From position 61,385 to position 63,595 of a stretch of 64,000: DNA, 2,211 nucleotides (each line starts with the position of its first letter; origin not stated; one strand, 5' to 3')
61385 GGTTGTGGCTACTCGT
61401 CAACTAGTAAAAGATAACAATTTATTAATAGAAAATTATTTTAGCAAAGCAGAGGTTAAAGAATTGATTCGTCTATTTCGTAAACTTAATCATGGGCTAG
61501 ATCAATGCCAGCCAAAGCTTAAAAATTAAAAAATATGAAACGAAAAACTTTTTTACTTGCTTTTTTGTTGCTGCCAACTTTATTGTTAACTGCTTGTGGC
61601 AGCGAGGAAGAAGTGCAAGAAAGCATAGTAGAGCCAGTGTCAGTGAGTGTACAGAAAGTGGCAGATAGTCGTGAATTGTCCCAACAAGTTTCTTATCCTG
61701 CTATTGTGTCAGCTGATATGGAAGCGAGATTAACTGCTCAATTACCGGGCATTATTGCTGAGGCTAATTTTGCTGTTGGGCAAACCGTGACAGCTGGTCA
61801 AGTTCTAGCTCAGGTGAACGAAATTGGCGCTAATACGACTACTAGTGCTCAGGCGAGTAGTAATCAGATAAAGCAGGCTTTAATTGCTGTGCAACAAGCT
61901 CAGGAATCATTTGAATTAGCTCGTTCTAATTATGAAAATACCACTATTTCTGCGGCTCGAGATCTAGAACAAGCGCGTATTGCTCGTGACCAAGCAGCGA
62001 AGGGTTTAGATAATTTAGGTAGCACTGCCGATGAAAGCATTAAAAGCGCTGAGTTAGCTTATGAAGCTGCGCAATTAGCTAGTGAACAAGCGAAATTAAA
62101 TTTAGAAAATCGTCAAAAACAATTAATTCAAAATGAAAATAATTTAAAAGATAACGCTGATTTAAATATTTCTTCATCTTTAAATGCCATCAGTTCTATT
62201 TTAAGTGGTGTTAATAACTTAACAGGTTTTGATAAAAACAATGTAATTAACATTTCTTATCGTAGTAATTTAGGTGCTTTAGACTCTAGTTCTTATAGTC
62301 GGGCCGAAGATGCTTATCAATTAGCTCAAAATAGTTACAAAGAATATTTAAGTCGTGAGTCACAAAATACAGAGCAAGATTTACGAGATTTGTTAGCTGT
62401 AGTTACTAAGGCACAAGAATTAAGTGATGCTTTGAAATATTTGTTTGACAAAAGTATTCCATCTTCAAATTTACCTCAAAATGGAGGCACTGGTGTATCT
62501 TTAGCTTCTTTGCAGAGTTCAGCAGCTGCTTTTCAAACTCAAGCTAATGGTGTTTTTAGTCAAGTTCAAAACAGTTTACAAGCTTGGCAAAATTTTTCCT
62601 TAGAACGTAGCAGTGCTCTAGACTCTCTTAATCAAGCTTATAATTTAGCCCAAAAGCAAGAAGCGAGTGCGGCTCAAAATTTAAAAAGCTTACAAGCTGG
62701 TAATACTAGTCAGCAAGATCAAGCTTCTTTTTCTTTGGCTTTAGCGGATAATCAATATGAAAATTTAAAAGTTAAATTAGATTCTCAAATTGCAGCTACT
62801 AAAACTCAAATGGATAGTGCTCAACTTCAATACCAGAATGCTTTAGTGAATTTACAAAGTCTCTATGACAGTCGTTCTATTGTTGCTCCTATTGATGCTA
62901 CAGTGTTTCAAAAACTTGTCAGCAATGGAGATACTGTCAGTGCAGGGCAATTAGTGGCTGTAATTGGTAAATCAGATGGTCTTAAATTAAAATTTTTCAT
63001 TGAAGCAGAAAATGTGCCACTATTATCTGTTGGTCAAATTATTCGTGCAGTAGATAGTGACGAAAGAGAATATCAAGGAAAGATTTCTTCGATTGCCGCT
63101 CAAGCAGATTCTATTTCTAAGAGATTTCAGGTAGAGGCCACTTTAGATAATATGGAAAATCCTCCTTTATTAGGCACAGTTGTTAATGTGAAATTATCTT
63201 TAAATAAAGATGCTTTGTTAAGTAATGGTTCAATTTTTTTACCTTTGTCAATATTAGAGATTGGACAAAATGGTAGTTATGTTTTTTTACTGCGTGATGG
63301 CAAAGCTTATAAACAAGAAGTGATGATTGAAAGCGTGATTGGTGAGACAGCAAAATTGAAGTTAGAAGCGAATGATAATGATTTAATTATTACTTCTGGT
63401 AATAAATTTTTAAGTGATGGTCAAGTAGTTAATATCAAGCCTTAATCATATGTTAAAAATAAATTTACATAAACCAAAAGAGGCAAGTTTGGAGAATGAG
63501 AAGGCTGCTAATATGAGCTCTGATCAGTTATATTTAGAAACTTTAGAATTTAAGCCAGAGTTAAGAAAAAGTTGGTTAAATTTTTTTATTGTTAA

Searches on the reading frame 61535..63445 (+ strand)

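Call 28: search_protein_families(library=pfam, proteins=[window:61535-63445:+], max_evalue=0.00001)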
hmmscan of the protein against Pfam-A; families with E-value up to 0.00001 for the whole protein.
window:61535-63445:+ (636 aa): 2 families
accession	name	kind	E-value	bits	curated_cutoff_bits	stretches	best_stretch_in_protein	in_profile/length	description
PF13437.12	HlyD_3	-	1.6e-16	61.3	22.2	1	449-544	2-102/106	HlyD family secretion protein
PF16576.10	HlyD_D23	-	5.3e-07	29.6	30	1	377-541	42-205/214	Barrel-sandwich domain of CusB or HlyD membrane-fusion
